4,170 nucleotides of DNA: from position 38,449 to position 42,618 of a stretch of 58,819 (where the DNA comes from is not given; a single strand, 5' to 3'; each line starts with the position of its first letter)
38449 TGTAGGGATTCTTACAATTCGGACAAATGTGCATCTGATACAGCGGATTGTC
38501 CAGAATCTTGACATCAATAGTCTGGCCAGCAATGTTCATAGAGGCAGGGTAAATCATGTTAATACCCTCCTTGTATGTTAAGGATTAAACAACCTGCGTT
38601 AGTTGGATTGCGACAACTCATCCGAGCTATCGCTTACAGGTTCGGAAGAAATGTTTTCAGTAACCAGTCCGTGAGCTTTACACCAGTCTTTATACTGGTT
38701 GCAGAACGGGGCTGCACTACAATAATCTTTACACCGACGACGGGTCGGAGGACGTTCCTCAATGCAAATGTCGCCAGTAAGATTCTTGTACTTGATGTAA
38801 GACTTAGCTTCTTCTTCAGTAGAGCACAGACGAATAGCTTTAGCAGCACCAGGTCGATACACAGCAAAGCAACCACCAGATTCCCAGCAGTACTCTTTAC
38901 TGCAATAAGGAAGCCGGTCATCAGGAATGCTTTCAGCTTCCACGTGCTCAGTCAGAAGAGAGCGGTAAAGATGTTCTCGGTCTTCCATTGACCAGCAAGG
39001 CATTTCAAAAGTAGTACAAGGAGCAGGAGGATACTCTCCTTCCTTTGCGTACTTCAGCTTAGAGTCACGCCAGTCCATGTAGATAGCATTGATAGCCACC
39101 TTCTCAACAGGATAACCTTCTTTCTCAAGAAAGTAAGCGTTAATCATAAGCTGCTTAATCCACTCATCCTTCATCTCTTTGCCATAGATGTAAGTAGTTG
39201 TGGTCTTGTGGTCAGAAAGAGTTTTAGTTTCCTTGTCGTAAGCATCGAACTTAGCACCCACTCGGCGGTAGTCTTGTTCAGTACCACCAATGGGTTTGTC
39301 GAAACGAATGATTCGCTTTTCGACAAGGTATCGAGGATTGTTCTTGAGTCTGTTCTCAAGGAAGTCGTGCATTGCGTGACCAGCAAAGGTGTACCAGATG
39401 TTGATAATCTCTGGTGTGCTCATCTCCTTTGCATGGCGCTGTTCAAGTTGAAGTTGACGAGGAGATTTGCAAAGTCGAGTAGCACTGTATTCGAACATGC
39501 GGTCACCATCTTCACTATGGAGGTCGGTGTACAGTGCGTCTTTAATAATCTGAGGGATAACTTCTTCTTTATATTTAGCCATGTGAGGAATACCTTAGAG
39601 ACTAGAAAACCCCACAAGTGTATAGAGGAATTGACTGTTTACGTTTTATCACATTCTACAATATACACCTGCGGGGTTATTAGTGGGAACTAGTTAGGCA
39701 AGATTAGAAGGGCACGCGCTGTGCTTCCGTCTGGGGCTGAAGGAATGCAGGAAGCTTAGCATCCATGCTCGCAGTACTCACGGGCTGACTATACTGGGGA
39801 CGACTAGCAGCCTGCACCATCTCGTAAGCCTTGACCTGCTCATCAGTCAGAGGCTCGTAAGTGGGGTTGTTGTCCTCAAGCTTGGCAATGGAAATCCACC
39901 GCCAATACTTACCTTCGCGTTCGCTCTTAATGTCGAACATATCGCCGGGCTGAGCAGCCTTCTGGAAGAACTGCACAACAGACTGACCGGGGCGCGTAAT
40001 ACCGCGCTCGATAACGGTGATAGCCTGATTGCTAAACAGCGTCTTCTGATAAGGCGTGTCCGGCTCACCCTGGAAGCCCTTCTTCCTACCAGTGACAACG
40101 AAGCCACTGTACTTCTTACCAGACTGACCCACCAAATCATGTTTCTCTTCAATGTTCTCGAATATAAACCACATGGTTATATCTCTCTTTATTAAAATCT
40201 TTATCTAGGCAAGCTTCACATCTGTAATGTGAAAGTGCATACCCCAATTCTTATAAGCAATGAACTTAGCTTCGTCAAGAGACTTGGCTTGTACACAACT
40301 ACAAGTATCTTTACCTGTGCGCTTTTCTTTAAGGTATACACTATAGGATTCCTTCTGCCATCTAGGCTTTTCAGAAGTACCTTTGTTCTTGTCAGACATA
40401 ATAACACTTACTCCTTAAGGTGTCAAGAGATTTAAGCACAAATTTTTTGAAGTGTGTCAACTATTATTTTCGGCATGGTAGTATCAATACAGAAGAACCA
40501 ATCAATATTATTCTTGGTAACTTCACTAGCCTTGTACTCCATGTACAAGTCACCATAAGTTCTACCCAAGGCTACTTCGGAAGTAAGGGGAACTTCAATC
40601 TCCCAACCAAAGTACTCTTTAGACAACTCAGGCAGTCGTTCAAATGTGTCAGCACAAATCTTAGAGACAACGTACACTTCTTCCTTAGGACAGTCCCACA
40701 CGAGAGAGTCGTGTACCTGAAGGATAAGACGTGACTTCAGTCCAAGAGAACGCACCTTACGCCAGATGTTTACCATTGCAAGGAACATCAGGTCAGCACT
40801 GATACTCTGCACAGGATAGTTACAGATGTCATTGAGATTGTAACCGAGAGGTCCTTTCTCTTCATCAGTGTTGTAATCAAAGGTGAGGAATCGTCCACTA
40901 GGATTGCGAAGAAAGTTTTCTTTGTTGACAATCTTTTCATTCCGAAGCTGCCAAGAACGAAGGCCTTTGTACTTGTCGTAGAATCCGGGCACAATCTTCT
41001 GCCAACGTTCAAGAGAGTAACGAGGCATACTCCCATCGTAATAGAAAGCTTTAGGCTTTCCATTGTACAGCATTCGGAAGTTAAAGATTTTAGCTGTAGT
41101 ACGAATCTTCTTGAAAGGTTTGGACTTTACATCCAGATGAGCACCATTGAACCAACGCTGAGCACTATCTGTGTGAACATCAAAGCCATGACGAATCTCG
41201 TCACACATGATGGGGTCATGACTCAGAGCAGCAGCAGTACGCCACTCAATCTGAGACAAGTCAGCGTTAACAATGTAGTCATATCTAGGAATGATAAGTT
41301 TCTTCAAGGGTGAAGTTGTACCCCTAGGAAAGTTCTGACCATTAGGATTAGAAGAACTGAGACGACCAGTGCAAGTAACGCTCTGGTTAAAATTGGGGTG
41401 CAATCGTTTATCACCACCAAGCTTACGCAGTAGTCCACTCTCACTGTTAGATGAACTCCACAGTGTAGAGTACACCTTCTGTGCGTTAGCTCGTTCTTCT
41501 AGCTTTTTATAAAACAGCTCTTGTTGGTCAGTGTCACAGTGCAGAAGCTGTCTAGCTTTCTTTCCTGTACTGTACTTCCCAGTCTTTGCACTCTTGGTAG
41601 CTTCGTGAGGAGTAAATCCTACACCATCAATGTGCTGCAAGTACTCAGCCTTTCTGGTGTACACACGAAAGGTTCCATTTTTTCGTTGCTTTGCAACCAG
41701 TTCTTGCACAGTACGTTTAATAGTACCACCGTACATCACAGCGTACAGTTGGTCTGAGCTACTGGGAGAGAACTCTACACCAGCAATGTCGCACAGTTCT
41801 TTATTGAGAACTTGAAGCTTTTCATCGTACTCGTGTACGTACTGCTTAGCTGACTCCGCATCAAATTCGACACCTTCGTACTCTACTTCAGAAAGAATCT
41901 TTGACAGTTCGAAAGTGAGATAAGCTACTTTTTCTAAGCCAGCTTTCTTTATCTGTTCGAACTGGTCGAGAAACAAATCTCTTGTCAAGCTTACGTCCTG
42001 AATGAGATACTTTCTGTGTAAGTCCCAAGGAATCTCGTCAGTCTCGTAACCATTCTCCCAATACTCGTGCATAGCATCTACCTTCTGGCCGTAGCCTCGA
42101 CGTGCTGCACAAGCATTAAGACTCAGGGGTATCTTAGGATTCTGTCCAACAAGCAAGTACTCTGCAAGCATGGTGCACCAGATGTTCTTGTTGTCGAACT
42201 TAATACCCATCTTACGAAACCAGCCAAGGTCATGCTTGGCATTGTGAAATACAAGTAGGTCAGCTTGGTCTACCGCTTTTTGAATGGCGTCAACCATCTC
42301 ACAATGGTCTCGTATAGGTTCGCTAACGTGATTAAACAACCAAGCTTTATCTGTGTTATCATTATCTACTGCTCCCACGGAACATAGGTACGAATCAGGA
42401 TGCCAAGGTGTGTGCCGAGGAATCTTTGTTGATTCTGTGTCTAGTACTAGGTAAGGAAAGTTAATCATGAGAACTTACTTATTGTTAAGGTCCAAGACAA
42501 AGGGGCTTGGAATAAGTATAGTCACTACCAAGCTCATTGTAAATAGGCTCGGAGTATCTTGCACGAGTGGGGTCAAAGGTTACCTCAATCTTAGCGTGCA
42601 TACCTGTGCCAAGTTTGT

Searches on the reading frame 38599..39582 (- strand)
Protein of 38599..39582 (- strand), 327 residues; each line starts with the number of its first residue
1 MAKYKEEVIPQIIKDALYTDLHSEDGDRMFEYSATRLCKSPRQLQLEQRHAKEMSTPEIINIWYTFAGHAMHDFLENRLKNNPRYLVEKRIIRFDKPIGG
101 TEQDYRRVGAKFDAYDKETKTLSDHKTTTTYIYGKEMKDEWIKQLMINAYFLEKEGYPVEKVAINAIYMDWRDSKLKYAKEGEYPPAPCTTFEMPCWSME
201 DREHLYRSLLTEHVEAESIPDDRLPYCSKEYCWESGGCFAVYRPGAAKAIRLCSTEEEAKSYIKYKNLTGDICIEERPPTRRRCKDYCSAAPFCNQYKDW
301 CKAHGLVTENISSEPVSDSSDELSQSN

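Call 24: search_protein_families(library=phrogs, proteins=[window:38599-39582:-], max_evalue=0.001)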
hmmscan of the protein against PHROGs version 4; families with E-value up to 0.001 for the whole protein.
window:38599-39582:- (327 aa): 2 families
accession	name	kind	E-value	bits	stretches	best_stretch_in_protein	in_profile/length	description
phrog_2139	-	DNA, RNA and nucleotide metabolism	3.6e-34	119.3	2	107-303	133-325/330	exonuclease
phrog_1706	-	DNA, RNA and nucleotide metabolism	7.6e-06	26.6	1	31-162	49-177/293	CRISPR/Cas system associated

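Call 25: search_protein_families(library=pfam, proteins=[window:38599-39582:-], max_evalue=0.001)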
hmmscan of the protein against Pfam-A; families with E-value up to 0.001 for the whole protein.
window:38599-39582:- (327 aa): 0 families

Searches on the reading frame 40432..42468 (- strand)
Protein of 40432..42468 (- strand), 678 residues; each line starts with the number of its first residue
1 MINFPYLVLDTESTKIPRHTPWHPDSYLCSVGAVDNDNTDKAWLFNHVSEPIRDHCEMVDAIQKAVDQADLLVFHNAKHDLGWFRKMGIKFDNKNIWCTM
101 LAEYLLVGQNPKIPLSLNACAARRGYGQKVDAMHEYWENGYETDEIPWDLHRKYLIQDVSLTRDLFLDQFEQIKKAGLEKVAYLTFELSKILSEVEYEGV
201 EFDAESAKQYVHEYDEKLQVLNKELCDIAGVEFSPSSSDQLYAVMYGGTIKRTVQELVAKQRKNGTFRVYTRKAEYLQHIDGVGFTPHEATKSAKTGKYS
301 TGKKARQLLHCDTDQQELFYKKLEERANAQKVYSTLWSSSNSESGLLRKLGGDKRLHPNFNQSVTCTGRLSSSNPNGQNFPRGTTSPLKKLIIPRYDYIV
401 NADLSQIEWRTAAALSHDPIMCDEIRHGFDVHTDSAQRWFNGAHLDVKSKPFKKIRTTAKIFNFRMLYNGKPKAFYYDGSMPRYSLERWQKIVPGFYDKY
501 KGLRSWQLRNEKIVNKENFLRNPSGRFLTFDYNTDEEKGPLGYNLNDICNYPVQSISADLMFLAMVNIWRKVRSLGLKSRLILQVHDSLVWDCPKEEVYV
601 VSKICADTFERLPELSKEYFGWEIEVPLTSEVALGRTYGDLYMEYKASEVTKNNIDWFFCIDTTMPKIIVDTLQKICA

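Call 15: search_protein_families(library=phrogs, proteins=[window:40432-42468:-], max_evalue=0.001)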
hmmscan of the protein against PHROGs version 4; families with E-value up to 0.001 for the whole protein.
window:40432-42468:- (678 aa): 10 families
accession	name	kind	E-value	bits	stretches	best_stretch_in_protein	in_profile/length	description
phrog_17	-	DNA, RNA and nucleotide metabolism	5.9e-105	353.6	1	3-647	669-1239/1445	DNA polymerase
phrog_9556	-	DNA, RNA and nucleotide metabolism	2.8e-48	166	2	8-262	6-283/441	DNA polymerase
phrog_2573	-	DNA, RNA and nucleotide metabolism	3.1e-39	136.1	1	385-655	2-290/336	DNA polymerase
phrog_5995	-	DNA, RNA and nucleotide metabolism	3.3e-23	83.5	1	484-653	19-189/236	DNA polymerase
phrog_12241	-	DNA, RNA and nucleotide metabolism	2.2e-16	60.9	1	58-381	184-494/502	DNA polymerase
phrog_24147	-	DNA, RNA and nucleotide metabolism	8.4e-07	30.2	1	550-640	7-91/93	DNA polymerase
phrog_15971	-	DNA, RNA and nucleotide metabolism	2.9e-06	27.7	0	339-640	107-374/376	DNA polymerase I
phrog_10285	-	DNA, RNA and nucleotide metabolism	6.4e-06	26.4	0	400-480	58-136/321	DNA polymerase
phrog_403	-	DNA, RNA and nucleotide metabolism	8.4e-06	25.9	1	39-174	119-251/321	DNA polymerase exonuclease subunit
phrog_23226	-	DNA, RNA and nucleotide metabolism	2.4e-05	24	1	353-442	291-384/611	DNA polymerase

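Call 16: search_protein_families(library=pfam, proteins=[window:40432-42468:-], max_evalue=0.001)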
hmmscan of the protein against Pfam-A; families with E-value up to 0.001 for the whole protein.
window:40432-42468:- (678 aa): 2 families
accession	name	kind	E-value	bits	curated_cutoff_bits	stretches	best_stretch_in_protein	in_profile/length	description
PF00476.26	DNA_pol_A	-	7.3e-55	186.9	34.3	1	290-639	50-380/381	DNA polymerase family A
PF01612.26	DNA_pol_A_exo1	-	3.3e-05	24.2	23.6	1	4-107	20-113/173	3'-5' exonuclease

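Call 46: search_dna_similar(query=window:40432-42468:-, collection=phages, mode=protein, max_rows=25)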
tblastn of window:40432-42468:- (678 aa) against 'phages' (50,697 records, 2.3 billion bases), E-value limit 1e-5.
Records with a match: 3774; places in all: 3778; records where one place covers at least 80% of the query: 246.
Best place of each record, by identity: <60% 3774.
By first word of the organism name: Mycobacterium 801; Staphylococcus 335; Microbacterium 316; Salmonella 274; Bacillus 254; Pseudomonas 195; Vibrio 177; Acinetobacter 168; Escherichia 155; Enterococcus 115; and 84 more.
By host as written in the record: Mycobacterium smegmatis mc2 155 569; - 300; Microbacterium foliorum NRRL B-24224 137; Microbacterium foliorum NRRL B-24224 SEA 133; Mycobacterium smegmatis mc#155 115; Staphylococcus aureus 108; Acinetobacter baumannii 58; Listeria monocytogenes 54; and 728 more.
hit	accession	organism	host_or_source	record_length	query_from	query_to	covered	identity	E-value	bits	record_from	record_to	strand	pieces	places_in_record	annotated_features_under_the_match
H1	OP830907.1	Methylophilales phage MEP402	Methylophilales bacterium FZCC0133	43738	6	641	94%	32.9%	9e-43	297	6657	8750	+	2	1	DNA polymerase (x2) | hypothetical protein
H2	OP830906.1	Methylophilales phage MEP401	Methylophilales bacterium FZCC0133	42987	6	654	96%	32.0%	1e-40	288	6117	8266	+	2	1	DNA polymerase (x2) | hypothetical protein (x2)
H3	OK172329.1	Alcaligenes phage vB_Af_QDWS535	Alcaligenes faecalis 10106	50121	1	646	93%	31.1%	1e-58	252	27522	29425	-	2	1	DNA-directed DNA polymerase, family A (x2) | hypothetical protein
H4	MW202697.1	Caudoviricetes sp.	Manatee Spring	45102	7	641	92%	30.1%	3e-28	245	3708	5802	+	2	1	DNA polymerase (x2) | R67 dihydrofolate reductase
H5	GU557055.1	Puniceispirillum phage HMO-2011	Candidatus Puniceispirillum marinum ...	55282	7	641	94%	28.8%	5e-52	201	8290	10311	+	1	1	DNA polymerase I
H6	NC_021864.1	Puniceispirillum phage HMO-2011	Candidatus Puniceispirillum marinum ...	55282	7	641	94%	28.8%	5e-52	201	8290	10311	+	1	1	DNA polymerase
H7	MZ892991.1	Roseobacter phage CRP-603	Rhodobacteraceae bacterium FZCC0012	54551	8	641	78%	33.7%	1e-29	249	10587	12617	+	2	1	DNA polymerase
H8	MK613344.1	Roseobacter phage CRP-2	Rhodobacteraceae bacterium FZCC0023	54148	8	641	77%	33.2%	1e-28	247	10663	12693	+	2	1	DNA polymerase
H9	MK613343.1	Roseobacter phage CRP-1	Rhodobacteraceae bacterium FZCC0023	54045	6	640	94%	27.3%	2e-51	199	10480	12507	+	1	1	DNA polymerase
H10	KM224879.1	Vibrio phage ICP2_2013_A_Haiti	Vibrio cholerae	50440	18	635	91%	28.0%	4e-48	189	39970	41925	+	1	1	putative DNA polymerase | hypothetical protein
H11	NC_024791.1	Vibrio phage ICP2_2013_A_Haiti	Vibrio cholerae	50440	18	635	91%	28.0%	4e-48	189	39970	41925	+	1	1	DNA polymerase (x2)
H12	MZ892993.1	Pelagibacter phage HTVC033P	Candidatus Pelagibacter sp. HTCC1062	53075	20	635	75%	33.5%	1e-30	232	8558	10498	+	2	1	DNA polymerase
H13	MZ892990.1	Roseobacter phage CRP-345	Rhodobacteraceae bacterium FZCC0042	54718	7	640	77%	32.3%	1e-26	222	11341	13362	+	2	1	DNA polymerase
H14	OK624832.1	Xanthomonas phage DES1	Xanthomonas sp.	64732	5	646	89%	27.9%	3e-20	160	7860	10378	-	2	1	hypothetical protein (x2) | HNH nuclease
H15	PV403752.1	Vibrio phage Rostov-5342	Vibrio cholerae O1 El tor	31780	20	635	91%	27.1%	4e-45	180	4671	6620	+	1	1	hypothetical protein (x2)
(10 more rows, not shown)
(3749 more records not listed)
